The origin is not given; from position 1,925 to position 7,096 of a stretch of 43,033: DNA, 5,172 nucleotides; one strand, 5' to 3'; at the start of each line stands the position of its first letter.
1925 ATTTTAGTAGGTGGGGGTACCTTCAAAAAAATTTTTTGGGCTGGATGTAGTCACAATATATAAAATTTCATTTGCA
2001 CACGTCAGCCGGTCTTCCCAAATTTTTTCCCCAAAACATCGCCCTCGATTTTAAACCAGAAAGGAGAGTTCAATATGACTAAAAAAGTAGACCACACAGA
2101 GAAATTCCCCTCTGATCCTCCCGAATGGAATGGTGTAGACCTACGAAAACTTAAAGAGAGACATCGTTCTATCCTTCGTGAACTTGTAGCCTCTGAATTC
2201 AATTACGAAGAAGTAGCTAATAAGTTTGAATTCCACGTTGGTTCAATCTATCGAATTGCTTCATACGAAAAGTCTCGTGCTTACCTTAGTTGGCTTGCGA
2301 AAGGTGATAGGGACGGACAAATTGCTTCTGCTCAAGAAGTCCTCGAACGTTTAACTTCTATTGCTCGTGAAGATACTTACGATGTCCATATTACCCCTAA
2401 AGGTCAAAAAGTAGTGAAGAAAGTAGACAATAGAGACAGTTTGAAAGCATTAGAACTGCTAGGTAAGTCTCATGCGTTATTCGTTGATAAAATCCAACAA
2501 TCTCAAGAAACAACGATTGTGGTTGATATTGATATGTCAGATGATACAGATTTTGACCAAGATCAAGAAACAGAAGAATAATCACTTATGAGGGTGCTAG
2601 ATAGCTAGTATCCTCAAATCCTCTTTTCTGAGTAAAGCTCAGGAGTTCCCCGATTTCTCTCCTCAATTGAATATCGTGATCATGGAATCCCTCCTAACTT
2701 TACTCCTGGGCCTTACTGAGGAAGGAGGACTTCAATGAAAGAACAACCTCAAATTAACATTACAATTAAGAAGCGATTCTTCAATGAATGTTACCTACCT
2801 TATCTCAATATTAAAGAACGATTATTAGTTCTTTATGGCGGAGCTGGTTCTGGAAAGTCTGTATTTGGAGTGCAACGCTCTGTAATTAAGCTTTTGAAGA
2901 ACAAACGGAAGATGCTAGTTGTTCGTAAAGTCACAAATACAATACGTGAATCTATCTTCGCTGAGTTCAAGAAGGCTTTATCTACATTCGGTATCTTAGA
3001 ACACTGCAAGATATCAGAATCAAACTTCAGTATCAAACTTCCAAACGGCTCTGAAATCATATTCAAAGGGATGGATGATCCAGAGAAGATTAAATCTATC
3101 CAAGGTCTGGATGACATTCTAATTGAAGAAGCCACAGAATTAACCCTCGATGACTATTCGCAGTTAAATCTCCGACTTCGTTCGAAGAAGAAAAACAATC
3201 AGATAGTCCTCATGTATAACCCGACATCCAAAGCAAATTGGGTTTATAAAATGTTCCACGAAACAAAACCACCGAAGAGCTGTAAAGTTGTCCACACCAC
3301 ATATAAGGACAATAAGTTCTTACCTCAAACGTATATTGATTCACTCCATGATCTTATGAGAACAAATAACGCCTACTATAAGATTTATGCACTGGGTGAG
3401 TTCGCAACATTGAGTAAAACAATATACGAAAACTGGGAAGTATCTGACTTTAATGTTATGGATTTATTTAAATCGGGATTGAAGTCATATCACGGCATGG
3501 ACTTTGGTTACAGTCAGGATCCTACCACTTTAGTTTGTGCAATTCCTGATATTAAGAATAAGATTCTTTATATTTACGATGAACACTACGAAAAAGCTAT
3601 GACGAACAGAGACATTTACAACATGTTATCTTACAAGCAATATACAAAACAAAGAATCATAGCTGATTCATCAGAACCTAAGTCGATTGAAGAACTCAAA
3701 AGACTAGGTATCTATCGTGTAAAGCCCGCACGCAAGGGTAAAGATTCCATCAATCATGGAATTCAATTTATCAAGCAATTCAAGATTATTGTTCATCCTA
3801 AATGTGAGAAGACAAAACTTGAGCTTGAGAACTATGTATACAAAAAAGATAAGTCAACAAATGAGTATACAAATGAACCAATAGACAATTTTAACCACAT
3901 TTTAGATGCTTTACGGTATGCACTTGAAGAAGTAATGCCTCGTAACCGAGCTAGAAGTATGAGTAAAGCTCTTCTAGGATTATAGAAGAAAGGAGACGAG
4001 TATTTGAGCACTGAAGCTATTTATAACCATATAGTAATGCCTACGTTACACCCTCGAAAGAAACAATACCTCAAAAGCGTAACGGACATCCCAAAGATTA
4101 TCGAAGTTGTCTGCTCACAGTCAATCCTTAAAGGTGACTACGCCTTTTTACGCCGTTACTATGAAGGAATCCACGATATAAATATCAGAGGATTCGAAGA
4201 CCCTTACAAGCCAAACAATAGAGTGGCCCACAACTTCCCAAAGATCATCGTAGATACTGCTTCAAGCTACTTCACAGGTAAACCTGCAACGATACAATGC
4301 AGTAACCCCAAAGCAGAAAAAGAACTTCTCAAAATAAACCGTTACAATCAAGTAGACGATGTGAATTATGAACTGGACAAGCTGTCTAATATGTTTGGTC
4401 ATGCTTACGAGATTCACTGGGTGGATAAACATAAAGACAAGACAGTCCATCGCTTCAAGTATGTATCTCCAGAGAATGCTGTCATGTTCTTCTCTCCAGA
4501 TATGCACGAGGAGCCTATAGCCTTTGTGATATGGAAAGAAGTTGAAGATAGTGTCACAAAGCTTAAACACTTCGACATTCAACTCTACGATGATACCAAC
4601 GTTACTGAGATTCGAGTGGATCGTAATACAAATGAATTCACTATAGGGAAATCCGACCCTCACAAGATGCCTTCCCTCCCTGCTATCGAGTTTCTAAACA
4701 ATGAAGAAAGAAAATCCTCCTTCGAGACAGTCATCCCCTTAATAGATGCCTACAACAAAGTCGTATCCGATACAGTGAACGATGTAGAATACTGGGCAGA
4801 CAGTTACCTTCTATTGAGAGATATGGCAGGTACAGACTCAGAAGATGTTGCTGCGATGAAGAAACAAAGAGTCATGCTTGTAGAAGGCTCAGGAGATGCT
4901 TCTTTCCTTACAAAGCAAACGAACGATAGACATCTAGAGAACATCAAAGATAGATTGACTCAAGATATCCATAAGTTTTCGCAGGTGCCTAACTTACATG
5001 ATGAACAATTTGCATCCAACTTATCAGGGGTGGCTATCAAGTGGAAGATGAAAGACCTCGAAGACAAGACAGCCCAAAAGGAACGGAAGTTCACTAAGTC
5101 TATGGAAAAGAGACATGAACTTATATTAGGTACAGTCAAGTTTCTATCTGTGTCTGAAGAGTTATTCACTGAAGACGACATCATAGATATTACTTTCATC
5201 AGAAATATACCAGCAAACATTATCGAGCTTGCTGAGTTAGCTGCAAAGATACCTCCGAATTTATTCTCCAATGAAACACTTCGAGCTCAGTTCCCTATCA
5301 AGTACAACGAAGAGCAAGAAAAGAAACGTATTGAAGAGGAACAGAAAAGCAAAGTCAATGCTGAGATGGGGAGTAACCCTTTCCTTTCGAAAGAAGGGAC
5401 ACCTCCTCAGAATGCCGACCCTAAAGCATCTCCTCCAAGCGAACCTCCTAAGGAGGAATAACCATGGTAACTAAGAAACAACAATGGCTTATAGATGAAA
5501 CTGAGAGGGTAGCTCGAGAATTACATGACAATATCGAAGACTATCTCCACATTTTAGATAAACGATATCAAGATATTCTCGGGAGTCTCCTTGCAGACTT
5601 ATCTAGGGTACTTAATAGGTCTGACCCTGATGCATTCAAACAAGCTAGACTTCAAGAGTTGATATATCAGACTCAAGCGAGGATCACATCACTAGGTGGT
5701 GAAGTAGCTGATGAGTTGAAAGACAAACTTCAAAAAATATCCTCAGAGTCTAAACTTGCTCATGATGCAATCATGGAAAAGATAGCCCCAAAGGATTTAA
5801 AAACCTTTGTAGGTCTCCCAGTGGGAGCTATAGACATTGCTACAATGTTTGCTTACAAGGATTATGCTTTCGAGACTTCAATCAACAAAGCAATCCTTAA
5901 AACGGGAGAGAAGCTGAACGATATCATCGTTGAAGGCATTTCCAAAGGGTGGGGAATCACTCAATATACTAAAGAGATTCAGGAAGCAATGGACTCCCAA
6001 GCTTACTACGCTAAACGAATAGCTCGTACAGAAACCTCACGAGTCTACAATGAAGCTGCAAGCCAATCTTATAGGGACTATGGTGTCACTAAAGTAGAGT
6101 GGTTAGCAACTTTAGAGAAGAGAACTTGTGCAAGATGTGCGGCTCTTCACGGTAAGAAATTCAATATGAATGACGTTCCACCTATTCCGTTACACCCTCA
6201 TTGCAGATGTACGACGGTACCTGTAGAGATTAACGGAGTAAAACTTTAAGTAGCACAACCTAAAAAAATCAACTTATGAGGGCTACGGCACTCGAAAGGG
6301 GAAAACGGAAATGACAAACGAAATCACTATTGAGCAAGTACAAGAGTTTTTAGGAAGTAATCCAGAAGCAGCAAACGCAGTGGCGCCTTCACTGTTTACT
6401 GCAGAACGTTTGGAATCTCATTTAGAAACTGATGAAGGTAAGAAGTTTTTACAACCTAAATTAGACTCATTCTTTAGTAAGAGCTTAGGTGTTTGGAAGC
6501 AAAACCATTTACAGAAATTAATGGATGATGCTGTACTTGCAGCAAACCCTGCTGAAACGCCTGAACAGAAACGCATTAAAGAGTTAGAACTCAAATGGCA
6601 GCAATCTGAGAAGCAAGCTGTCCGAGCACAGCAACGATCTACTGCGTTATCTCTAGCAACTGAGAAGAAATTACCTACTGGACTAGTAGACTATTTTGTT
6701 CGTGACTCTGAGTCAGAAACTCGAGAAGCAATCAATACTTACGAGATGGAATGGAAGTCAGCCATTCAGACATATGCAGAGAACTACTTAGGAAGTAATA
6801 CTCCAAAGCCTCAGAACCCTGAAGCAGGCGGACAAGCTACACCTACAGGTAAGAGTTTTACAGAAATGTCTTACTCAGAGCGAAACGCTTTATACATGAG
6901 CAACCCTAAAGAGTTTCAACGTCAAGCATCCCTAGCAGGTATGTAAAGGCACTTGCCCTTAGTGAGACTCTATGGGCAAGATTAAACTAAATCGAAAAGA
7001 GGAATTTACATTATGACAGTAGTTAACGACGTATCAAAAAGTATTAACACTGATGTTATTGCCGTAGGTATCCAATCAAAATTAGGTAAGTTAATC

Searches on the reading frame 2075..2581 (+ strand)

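Call 94: search_protein_families(library=pfam, proteins=[window:2075-2581:+], max_evalue=0.001)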
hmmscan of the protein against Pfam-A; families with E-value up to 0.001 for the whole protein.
window:2075-2581:+ (168 aa): 1 family
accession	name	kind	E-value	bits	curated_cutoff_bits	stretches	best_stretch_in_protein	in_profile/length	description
PF03592.21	Terminase_2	-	5.8e-05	24.2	26.1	1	77-144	55-139/141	Terminase small subunit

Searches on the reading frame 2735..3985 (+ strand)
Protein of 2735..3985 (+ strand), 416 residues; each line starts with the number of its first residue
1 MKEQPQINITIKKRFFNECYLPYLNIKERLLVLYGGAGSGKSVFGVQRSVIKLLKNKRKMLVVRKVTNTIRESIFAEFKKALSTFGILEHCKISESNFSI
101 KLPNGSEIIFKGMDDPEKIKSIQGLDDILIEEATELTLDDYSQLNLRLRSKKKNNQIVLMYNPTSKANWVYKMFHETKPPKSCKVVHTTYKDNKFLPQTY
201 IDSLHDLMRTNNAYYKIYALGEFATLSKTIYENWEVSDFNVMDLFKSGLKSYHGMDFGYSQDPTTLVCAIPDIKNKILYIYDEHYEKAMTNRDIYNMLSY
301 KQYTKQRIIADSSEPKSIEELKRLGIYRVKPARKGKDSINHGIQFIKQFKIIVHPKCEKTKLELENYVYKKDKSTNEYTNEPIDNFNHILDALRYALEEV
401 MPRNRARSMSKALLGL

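Call 39: search_protein_families(library=pfam, proteins=[window:2735-3985:+], max_evalue=0.001)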
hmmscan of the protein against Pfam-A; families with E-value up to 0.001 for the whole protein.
window:2735-3985:+ (416 aa): 3 families
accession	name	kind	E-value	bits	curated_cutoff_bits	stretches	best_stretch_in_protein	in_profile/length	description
PF04466.19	Terminase_3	-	1.5e-60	204.7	23.2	1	29-222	3-201/201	Phage terminase large subunit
PF17288.8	Terminase_3C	-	2.4e-37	129.1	26.7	1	256-398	1-154/155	Terminase RNAseH like domain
PF03237.21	Terminase_6N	-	7e-17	62.2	22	1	33-233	2-210/215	Terminase large subunit, T4likevirus-type, N-terminal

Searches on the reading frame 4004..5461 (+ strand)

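Call 39: search_protein_families(library=pfam, proteins=[window:4004-5461:+], max_evalue=0.001)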
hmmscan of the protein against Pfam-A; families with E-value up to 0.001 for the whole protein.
window:4004-5461:+ (485 aa): 1 family
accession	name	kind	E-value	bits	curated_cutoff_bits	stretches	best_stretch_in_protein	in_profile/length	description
PF05133.19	SPP1_portal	-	2.4e-98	330.3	25.5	1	45-450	14-413/416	Phage portal protein, SPP1 Gp6-like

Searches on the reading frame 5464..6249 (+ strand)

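Call 39: search_protein_families(library=pfam, proteins=[window:5464-6249:+], max_evalue=0.001)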
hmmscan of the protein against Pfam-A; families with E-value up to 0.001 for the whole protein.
window:5464-6249:+ (261 aa): 1 family
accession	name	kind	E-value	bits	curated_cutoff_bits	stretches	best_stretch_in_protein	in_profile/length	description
PF04233.19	Phage_Mu_F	-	3.5e-22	79.7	29.6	1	150-251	2-111/112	Phage Mu protein F like protein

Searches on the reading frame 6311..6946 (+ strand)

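Call 39: search_protein_families(library=pfam, proteins=[window:6311-6946:+], max_evalue=0.001)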
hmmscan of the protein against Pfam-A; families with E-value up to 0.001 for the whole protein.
window:6311-6946:+ (211 aa): 1 family
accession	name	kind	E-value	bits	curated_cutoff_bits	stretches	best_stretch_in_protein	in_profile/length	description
PF14265.11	DUF4355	-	2e-17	64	25.4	1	44-157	2-119/124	Capsid assembly scaffolding protein Gp46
